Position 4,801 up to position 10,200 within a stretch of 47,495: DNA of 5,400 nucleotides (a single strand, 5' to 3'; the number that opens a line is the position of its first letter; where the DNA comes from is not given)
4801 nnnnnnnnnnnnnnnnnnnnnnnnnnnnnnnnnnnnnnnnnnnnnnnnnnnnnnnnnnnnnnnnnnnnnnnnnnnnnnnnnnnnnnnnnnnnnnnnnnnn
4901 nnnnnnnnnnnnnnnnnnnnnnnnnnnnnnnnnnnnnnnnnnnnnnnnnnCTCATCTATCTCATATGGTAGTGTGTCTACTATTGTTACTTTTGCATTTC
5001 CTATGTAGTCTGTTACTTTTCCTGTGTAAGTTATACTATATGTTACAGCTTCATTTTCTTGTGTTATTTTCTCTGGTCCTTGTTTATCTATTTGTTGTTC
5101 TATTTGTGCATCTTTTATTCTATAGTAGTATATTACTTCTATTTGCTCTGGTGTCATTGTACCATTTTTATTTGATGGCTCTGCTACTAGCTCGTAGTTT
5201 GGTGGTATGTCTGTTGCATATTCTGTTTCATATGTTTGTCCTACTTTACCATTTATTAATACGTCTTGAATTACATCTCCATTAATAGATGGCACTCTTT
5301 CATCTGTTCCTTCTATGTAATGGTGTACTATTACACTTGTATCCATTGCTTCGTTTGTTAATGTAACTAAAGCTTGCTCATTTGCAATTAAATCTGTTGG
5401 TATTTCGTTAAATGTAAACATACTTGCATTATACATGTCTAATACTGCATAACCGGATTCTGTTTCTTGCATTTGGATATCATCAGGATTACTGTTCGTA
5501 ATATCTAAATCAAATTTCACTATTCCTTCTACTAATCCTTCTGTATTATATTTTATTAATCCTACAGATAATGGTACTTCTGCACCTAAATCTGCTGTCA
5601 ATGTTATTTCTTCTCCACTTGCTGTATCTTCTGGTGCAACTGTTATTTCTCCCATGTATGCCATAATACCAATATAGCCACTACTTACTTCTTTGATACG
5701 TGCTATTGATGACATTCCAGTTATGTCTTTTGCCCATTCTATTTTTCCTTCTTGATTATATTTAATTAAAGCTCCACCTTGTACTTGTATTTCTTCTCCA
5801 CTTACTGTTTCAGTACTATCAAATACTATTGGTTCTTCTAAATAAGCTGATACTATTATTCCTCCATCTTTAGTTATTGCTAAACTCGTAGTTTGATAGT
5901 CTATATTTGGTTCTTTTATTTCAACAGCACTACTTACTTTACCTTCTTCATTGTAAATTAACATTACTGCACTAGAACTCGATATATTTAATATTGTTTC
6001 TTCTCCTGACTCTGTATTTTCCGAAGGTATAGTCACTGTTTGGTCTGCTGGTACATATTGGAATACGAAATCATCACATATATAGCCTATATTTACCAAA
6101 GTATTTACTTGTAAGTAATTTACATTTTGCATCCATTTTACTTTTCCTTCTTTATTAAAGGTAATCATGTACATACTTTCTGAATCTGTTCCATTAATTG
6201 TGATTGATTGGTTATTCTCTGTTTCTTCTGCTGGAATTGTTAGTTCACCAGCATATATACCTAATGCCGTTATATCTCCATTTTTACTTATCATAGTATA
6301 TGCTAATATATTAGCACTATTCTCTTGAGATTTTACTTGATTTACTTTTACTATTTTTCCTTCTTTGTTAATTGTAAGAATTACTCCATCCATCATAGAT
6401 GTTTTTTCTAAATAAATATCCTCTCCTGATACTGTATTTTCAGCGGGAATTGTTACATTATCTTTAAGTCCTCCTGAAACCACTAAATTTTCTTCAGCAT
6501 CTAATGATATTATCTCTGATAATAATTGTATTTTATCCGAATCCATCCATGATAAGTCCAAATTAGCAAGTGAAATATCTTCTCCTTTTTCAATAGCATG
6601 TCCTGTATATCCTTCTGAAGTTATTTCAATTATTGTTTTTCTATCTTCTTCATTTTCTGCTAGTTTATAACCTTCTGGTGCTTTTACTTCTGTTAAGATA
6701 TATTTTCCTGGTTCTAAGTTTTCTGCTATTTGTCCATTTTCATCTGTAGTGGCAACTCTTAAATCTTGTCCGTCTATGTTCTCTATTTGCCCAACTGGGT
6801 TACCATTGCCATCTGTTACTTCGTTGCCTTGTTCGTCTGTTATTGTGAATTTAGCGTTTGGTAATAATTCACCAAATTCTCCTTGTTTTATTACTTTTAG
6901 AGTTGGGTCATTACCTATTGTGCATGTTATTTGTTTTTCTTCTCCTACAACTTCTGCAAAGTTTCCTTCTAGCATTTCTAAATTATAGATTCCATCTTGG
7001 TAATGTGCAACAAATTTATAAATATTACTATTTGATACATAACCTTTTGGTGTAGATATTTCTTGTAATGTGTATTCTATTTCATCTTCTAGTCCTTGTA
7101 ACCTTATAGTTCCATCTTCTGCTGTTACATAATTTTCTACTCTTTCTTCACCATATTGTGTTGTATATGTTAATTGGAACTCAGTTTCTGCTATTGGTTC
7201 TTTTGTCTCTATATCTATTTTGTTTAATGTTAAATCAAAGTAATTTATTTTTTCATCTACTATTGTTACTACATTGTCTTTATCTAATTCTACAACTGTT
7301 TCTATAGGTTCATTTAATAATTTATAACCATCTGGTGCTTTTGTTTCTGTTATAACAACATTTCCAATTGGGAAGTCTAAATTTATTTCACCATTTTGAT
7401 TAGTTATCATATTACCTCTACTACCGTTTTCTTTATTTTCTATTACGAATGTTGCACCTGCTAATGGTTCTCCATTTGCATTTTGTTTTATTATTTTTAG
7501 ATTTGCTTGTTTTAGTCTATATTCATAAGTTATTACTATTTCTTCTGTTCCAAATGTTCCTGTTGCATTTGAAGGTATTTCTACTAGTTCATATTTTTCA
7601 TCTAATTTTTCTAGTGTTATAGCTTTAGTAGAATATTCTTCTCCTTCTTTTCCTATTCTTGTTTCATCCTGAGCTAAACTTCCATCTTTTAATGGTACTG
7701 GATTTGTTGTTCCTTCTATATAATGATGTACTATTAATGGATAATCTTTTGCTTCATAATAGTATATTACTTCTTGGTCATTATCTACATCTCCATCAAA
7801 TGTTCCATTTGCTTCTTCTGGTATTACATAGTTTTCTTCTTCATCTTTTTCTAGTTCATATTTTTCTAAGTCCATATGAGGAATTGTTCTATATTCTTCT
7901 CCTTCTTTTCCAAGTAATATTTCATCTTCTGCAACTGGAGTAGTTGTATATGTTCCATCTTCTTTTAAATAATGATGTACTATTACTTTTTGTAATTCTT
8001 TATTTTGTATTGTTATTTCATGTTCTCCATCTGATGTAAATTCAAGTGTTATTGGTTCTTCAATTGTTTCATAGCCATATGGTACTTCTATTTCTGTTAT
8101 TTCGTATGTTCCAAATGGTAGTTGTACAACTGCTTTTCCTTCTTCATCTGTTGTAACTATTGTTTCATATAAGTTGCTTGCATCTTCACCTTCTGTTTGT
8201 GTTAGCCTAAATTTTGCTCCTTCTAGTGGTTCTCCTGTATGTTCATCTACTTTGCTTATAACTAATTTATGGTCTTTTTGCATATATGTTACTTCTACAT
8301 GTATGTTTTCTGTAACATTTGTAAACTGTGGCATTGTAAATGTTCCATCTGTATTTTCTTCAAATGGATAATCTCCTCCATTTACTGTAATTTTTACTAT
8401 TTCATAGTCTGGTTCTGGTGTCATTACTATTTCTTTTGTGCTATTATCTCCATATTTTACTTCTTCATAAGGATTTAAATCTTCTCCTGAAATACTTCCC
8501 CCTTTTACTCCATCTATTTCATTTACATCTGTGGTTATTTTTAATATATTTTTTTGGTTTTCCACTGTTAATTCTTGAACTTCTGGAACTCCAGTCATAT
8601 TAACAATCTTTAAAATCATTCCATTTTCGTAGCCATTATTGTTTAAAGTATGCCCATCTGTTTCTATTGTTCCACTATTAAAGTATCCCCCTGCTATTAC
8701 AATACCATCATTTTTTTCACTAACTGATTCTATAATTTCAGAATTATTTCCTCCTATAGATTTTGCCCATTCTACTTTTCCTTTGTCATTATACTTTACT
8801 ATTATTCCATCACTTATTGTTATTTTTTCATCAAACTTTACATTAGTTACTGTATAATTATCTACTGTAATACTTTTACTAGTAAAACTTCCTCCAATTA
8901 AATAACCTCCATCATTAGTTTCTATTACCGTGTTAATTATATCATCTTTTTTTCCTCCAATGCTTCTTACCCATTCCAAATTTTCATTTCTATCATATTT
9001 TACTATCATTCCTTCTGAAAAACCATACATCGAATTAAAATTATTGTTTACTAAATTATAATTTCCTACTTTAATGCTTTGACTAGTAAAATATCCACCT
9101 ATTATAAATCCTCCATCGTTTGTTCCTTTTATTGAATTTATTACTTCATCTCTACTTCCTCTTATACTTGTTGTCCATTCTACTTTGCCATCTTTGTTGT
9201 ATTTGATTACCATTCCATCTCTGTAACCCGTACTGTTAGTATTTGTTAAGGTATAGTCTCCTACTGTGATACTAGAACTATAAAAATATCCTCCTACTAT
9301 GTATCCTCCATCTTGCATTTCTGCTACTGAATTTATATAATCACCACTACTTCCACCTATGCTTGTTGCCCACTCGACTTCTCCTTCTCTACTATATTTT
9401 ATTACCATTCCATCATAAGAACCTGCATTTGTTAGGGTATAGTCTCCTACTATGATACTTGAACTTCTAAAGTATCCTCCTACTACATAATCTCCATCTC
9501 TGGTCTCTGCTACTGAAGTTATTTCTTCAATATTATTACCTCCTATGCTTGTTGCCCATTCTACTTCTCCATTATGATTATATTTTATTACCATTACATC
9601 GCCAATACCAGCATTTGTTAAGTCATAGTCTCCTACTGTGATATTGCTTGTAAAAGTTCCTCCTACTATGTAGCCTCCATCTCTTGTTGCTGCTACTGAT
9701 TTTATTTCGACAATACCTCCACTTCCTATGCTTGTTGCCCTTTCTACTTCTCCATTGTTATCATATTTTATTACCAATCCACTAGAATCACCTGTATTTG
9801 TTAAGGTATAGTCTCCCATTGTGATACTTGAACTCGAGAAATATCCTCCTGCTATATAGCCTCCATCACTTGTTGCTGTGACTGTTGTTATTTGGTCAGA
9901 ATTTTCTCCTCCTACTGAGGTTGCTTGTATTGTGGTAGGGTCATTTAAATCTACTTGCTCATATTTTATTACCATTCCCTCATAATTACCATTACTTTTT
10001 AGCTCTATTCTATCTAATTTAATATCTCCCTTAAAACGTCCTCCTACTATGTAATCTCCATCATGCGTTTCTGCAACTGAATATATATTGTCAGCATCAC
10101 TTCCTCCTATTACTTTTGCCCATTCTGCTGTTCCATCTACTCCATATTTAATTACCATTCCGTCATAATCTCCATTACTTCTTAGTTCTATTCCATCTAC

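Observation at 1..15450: A >5,150-codon giant adhesin-like gene fills one third of the window and is invisible in the ORF track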

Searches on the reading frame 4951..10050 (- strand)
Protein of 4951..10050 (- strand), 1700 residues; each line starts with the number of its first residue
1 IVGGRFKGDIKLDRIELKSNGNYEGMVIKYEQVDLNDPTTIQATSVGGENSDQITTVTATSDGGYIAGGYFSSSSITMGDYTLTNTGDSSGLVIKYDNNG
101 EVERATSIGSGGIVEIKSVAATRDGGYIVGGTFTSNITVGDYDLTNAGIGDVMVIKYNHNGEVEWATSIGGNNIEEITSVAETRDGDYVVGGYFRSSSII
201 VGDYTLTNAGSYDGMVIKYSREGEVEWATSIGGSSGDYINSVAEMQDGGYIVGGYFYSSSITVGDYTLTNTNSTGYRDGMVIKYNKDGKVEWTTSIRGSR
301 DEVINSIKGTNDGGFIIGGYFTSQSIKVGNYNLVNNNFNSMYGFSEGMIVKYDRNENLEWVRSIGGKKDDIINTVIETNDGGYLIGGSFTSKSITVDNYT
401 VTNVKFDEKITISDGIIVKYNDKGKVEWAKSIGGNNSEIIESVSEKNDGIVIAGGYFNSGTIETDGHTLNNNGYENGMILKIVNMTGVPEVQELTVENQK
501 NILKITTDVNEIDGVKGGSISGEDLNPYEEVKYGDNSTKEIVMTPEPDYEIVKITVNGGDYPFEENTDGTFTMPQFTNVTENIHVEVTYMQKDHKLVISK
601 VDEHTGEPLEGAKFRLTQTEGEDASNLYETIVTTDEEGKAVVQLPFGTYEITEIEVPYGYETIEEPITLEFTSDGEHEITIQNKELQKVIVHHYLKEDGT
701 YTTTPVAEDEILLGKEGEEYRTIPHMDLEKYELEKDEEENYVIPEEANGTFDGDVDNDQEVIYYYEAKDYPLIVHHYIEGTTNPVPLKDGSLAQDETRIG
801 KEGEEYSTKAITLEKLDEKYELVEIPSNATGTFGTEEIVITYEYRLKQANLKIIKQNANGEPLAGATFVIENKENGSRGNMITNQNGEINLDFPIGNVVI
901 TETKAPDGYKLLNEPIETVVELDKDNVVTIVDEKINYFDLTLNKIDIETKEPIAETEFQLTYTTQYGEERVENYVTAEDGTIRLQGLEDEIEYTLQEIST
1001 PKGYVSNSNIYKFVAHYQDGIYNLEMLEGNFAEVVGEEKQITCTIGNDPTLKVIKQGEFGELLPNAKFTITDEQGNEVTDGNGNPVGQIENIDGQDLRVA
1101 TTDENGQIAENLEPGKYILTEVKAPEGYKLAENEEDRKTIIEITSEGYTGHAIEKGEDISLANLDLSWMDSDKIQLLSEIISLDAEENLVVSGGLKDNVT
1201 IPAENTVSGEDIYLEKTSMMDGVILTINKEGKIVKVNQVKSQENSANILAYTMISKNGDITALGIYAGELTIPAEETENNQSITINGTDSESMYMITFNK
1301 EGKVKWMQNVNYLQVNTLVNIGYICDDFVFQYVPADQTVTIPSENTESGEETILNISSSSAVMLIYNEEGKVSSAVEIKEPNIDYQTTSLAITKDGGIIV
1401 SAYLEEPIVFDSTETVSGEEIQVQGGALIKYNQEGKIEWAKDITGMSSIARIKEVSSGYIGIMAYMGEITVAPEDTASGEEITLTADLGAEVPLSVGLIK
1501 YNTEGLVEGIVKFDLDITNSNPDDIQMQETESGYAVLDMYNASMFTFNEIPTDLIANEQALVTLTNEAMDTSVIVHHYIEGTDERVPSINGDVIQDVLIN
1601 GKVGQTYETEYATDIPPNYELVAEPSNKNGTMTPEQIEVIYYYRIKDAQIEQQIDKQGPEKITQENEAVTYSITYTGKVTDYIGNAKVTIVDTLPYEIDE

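Call 3: search_protein_families(library=pfam, proteins=[window:4951-10050:-], max_evalue=0.01)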
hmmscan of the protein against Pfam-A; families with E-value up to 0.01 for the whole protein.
window:4951-10050:- (1700 aa): 3 families
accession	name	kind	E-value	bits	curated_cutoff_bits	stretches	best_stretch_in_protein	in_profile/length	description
PF17802.7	SpaA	-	1.1e-53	179.7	23.1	4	595-684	2-90/91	Prealbumin-like fold domain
PF06458.18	MucBP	-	7e-13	49.6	23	3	1590-1644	10-63/63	MucBP domain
PF13620.12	CarboxypepD_reg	-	0.00021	22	32.3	0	857-901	8-53/82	Carboxypeptidase regulatory-like domain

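Call 4: search_protein_families(library=ncbifam, proteins=[window:4951-10050:-], max_evalue=0.01)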
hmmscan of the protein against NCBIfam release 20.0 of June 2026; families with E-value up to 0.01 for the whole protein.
window:4951-10050:- (1700 aa): 1 family
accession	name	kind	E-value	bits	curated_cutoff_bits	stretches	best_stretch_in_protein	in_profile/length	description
NF047494.1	Lepto_SBBP_lipo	equivalog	4.1e-14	52.1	400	2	88-303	218-426/466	SBBP repeat beta-propeller lipoprotein, LipL53 family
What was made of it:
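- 8482..11103 (-): First array of 62-aa beta-propeller blades, 13 clear plus 1 degenerate (aa ~1450-2323); probably two seven-bladed propellers. NCBIfam SBBP-type match, E 4e-14 (call 4).
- On SBBP-type beta-propeller: NCBIfam NF047494 gives E 4e-14, but 52 bits is far below its 400-bit equivalog cut-off (call 4).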

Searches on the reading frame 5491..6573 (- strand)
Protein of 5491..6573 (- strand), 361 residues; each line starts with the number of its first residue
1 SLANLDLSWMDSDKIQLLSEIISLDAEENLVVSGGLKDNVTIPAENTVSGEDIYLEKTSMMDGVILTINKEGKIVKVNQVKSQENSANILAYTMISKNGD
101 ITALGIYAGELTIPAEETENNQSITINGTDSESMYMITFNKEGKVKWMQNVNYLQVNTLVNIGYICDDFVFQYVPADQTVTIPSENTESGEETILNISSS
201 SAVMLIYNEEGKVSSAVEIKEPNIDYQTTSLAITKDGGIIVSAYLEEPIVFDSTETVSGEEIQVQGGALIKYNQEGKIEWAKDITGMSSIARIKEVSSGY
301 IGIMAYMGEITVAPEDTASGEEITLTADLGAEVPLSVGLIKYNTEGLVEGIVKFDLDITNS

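Call 30: search_protein_families(library=pfam, proteins=[window:5491-6573:-], max_evalue=1)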
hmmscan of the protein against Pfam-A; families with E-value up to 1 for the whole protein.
window:5491-6573:- (361 aa): 4 families
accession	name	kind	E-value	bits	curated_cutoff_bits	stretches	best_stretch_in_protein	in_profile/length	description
PF24005.1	DUF7320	-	0.035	14.5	27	0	116-151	41-74/78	Domain of unknown function (DUF7320)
PF03243.20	MerB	-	0.036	14.5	27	0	239-265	26-52/126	Alkylmercury lyase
PF17277.7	DUF5342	-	0.13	13.1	25.9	0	271-285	33-47/69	Family of unknown function (DUF5342)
PF10049.14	DUF2283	-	0.91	10.2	23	0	56-77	16-43/49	Protein of unknown function (DUF2283)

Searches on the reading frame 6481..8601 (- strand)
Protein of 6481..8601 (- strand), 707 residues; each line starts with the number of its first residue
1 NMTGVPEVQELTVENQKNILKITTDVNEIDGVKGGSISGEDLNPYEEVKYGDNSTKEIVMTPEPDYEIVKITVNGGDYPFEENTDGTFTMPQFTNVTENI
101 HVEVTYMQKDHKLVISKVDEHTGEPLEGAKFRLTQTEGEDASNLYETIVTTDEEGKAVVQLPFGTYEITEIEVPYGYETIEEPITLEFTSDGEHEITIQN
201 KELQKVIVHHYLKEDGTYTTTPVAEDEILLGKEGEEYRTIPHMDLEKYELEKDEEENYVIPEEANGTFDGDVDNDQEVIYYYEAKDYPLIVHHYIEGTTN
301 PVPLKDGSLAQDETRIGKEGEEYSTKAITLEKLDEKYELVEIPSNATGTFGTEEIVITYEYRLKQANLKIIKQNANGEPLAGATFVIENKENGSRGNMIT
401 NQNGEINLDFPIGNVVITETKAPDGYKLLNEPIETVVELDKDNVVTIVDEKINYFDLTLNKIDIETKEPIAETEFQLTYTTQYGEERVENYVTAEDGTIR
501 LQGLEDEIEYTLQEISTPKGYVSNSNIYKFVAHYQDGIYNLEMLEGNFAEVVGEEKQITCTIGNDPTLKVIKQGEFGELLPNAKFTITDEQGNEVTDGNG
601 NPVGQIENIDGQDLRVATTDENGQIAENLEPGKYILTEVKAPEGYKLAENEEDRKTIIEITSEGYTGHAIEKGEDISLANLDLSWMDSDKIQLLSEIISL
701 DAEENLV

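Call 30: search_protein_families(library=pfam, proteins=[window:6481-8601:-], max_evalue=1)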
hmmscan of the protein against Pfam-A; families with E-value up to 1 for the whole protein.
window:6481-8601:- (707 aa): 16 families
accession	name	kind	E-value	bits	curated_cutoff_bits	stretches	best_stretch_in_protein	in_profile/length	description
PF17802.7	SpaA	-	5.7e-61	203.1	23.1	4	112-201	2-90/91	Prealbumin-like fold domain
PF13620.12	CarboxypepD_reg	-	2.4e-11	44.3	32.3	2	374-418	8-53/82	Carboxypeptidase regulatory-like domain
PF06458.18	MucBP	-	3.5e-09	37.7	23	2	308-362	13-63/63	MucBP domain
PF02369.22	Big_1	-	0.00023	21.6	34.9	1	117-188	24-92/93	Bacterial Ig-like domain (group 1)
PF13715.12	CarbopepD_reg_2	-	0.0019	18.6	32.2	2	118-208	6-88/88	CarboxypepD_reg-like domain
PF05688.17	BIg21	-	0.0064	17.5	27.4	0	366-405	4-47/109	Bacterial Immunoglobulin-like 21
PF17789.7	MG4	-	0.021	15.5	24.7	0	370-409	20-59/95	Macroglobulin domain MG4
PF10670.15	DUF4198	-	0.021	15.4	34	0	122-162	156-196/209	Domain of unknown function (DUF4198)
PF20598.4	DUF6795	-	0.022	15.5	27.4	0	376-409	8-44/103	Domain of unknown function (DUF6795)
PF12396.14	DUF3659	-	0.032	14.6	24.8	1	593-626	12-45/61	Protein of unknown function (DUF3659)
PF05239.21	PRC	-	0.047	14.1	21.2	1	585-658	4-71/78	PRC-barrel domain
PF24421.1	Ig_J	-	0.053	14.1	29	1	99-169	14-81/104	Tip attachment protein J, Ig-like domain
PF23458.2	DUF7130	-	0.071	13.5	35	1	591-626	2-37/89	Domain of unknown function (DUF7130)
PF18381.7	YcaO_C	-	0.086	13.2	26.1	1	449-506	88-145/172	YcaO cyclodehydratase C-terminal domain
PF09134.16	Invasin_D3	-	0.16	13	33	0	368-406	24-63/98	Invasin, domain 3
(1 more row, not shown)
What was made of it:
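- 6634..8268 (-): SpaA - MucBP x2 - SpaA x3 (aa 2395-2939). Pfam SpaA 5.7e-61 and MucBP 3.5e-9 on this segment (call 30).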

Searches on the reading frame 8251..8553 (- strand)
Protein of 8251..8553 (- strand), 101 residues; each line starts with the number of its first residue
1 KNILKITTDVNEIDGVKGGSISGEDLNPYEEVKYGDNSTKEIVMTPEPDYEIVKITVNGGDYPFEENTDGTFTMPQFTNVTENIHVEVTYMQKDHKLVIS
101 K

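Call 82: search_protein_families(library=pfam, proteins=[window:8251-8553:-], max_evalue=10)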
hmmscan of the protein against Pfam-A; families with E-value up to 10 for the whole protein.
window:8251-8553:- (101 aa): 1 family
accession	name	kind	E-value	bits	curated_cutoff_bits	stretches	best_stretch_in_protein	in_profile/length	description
PF17386.8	LBP_C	-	0.11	12.8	26.6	1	81-99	3-21/53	Lacto-N-biose phosphorylase C-terminal domain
